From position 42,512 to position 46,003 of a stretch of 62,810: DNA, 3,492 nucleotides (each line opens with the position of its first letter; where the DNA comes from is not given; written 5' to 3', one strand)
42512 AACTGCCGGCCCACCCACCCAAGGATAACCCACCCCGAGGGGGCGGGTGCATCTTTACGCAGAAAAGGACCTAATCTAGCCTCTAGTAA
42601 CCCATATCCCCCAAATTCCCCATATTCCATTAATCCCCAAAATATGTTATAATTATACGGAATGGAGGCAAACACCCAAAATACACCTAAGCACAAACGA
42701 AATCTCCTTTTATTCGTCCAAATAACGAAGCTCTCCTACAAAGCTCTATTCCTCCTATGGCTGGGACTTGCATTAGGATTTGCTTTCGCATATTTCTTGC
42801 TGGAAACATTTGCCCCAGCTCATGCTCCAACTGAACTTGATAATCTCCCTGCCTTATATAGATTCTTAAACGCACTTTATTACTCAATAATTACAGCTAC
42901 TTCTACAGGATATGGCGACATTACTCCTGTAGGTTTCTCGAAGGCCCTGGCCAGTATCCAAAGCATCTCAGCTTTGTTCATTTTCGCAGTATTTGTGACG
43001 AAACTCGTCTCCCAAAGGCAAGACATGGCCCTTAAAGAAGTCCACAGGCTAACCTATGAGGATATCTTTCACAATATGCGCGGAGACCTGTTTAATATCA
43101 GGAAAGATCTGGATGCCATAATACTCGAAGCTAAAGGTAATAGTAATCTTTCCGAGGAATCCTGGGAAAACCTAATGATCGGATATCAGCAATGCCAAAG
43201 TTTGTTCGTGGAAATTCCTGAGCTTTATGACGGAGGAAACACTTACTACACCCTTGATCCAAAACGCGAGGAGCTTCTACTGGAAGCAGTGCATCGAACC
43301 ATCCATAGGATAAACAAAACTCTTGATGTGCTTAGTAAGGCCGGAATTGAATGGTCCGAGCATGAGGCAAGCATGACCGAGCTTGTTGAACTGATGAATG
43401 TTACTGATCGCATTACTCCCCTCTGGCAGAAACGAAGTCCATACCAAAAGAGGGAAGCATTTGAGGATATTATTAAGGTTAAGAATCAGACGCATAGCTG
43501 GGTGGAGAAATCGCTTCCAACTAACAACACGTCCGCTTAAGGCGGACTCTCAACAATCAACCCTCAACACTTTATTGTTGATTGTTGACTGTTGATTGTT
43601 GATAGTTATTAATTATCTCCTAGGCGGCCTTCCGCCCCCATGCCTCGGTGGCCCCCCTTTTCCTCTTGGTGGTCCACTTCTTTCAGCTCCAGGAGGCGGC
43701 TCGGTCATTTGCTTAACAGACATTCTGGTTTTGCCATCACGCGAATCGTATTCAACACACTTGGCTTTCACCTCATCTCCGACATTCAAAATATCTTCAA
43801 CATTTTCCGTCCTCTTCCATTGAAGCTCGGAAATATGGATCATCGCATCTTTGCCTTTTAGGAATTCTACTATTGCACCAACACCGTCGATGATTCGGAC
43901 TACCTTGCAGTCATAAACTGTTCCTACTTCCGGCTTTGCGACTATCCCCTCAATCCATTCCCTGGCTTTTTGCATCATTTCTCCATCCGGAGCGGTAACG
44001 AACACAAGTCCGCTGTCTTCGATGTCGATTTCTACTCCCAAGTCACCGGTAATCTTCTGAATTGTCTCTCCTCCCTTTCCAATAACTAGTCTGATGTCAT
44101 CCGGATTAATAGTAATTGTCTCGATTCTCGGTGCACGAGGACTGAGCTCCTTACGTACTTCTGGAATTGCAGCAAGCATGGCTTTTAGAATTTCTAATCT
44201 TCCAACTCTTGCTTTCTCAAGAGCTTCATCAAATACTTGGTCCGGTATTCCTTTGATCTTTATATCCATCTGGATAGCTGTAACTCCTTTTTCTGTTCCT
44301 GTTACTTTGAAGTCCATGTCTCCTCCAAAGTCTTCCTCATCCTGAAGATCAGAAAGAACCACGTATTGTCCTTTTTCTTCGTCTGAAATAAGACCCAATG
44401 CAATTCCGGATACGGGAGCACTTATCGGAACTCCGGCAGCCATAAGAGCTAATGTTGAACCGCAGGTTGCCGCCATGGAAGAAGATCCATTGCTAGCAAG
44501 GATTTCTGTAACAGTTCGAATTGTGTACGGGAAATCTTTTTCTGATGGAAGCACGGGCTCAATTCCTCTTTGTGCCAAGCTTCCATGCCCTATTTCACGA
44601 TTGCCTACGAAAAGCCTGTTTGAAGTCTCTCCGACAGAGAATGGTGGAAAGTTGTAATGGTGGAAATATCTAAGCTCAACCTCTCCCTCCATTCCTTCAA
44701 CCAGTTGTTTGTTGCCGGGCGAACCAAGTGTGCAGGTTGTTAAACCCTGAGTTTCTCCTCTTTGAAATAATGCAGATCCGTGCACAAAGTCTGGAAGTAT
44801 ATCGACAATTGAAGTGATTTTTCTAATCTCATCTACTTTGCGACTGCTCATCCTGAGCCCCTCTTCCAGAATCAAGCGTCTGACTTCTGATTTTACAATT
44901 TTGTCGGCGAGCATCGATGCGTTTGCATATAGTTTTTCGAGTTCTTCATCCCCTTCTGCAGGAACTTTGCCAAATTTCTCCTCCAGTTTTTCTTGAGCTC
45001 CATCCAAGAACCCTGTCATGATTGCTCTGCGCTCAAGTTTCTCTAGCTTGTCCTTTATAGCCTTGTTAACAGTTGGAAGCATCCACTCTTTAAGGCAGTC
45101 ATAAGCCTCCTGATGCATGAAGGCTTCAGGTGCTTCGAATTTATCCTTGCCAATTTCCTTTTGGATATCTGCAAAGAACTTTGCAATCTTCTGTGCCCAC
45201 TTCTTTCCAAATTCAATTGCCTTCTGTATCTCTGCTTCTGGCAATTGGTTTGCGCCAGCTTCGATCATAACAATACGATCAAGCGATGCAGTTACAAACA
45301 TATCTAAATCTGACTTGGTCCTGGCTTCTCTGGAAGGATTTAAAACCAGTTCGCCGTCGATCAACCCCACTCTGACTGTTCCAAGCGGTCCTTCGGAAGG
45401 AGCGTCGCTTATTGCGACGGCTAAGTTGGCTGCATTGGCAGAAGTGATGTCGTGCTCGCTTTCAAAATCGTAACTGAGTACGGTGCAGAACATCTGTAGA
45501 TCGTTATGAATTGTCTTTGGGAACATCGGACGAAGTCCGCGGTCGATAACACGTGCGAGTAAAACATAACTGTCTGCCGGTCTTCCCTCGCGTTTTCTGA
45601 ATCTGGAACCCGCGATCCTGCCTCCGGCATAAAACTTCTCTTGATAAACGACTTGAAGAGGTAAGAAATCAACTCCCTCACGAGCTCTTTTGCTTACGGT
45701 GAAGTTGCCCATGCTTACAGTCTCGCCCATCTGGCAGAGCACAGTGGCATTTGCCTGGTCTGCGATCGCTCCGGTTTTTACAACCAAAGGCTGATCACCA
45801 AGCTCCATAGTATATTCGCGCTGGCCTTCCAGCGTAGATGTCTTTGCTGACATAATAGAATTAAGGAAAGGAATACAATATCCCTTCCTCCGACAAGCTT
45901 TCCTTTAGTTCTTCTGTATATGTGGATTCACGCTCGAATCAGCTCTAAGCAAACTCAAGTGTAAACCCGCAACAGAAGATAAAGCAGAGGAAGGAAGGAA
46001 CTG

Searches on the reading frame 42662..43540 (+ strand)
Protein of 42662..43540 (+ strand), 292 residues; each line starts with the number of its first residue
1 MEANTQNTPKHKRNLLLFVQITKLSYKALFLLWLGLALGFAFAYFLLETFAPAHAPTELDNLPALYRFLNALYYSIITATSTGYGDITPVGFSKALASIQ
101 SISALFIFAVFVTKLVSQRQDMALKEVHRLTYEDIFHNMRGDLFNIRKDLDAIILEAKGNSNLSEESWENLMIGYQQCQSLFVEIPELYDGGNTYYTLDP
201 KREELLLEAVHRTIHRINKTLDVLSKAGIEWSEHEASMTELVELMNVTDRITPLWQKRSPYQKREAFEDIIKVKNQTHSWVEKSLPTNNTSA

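Call 7: search_protein_families(library=pfam, proteins=[window:42662-43540:+])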
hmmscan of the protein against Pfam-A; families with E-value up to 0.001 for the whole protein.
window:42662-43540:+ (292 aa): 2 families
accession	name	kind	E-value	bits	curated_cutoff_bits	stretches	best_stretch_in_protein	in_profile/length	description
PF07885.22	Ion_trans_2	-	2.8e-11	43.6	22.5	1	40-117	9-75/79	Ion channel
PF00520.37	Ion_trans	-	3.1e-06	27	25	1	18-113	118-222/241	Ion transport protein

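Call 8: search_protein_families(library=ncbifam, proteins=[window:42662-43540:+])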
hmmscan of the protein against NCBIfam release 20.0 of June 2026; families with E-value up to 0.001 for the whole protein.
window:42662-43540:+ (292 aa): 2 families
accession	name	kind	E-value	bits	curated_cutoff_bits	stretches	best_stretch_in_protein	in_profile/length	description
NF040645.1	K_channel_Meth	equivalog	2.8e-05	24.1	300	1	61-115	150-202/203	hyperpolarization-activated voltage-gated potassium channel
NF007828.0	PRK10537.1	equivalog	4.4e-05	22.6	425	1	63-143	174-252/403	voltage-gated potassium channel protein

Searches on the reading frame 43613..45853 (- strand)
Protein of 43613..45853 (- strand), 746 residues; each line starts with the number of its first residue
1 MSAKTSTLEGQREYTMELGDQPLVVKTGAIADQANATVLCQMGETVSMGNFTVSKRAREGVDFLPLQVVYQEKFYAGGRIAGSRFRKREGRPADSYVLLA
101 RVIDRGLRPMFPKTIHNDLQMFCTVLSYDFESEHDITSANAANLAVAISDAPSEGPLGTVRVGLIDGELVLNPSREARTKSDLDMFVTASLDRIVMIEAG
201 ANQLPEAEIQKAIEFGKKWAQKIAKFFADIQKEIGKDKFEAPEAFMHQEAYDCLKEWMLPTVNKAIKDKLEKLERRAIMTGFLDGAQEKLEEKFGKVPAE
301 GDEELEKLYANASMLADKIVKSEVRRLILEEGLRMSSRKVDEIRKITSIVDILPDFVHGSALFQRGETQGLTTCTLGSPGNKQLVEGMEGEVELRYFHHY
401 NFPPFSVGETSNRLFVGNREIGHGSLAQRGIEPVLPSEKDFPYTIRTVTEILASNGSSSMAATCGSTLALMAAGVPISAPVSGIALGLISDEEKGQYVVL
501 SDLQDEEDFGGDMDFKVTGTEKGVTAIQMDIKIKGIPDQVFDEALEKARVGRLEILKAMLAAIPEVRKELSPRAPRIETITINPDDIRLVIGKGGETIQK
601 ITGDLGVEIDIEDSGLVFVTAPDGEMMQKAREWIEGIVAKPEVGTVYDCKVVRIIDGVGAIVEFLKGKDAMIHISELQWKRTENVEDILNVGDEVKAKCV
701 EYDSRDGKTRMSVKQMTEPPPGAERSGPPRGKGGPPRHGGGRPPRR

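Call 7: search_protein_families(library=pfam, proteins=[window:43613-45853:-])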
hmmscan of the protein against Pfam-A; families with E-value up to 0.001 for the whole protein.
window:43613-45853:- (746 aa): 5 families
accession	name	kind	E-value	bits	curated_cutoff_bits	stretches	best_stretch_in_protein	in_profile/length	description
PF01138.27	RNase_PH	-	2e-37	128.9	25.5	2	342-476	1-130/130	3' exoribonuclease family, domain 1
PF03725.20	RNase_PH_C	-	2.7e-21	75.7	20.8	2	156-218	2-66/67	3' exoribonuclease family, domain 2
PF00575.29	S1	-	2.2e-13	50.8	22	1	640-714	1-74/74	S1 RNA binding domain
PF00013.35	KH_1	-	1.6e-09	37.8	21.5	1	578-635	2-65/66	KH domain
PF07650.23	KH_2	-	0.00072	19.8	22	0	578-613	27-63/78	KH domain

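Call 8: search_protein_families(library=ncbifam, proteins=[window:43613-45853:-])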
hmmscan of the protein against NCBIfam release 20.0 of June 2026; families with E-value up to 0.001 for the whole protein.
window:43613-45853:- (746 aa): 28 families (the best 25 are shown)
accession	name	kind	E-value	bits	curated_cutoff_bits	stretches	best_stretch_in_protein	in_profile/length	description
NF008805.1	PRK11824.1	equivalog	8.8e-247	820.9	471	1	15-715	3-682/683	polyribonucleotide nucleotidyltransferase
TIGR03591.1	polynuc_phos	equivalog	3.3e-244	812.4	525.05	1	18-715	2-688/689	polyribonucleotide nucleotidyltransferase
TIGR02696.1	pppGpp_PNP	exception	4.6e-159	531.1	1106.75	1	18-707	14-714/720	guanosine pentaphosphate synthetase I/polyribonucleotide nucleotidyltransferase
TIGR02065.1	ECX1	equivalog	1e-21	77.4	318.7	2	327-556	2-219/230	exosome complex exonuclease Rrp41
NF000907.0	PRK00087.1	equivalog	3.5e-15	55.3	624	1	638-718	558-637/671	bifunctional 4-hydroxy-3-methylbut-2-enyl diphosphate reductase/30S ribosomal protein S1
NF010379.0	PRK13806.1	equivalog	8.1e-13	47.8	648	1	634-720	193-282/491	30S ribosomal protein S1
NF005208.0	PRK06676.1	equivalog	2.4e-12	46.6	368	1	635-722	270-356/391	30S ribosomal protein S1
TIGR00717.1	rpsA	equivalog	2.5e-12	46.1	577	1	636-720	265-349/516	30S ribosomal protein S1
NF004952.0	PRK06299.1-2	equivalog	3.1e-12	45.6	524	1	636-720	211-293/580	30S ribosomal protein S1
NF004953.0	PRK06299.1-3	equivalog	4.3e-12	45.1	720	1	626-720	281-375/580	30S ribosomal protein S1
NF005973.0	PRK08059.1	equivalog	1.4e-11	44.5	148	1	640-721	4-84/123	S1 domain-containing post-transcriptional regulator GSP13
NF006363.0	PRK08582.1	equivalog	2.8e-11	43.7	171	1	642-725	4-85/140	S1 domain-containing RNA-binding protein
NF040579.1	S1_dom_CvfD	subfamily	5.3e-11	42.8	117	1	643-720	3-79/113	CvfD/Ygs/GSP13 family RNA-binding post-transcriptional regulator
NF004954.0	PRK06299.1-4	equivalog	4e-10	38.5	727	1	651-720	198-266/560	30S ribosomal protein S1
NF004951.0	PRK06299.1-1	equivalog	3.3e-09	35.7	918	1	651-720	198-266/556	30S ribosomal protein S1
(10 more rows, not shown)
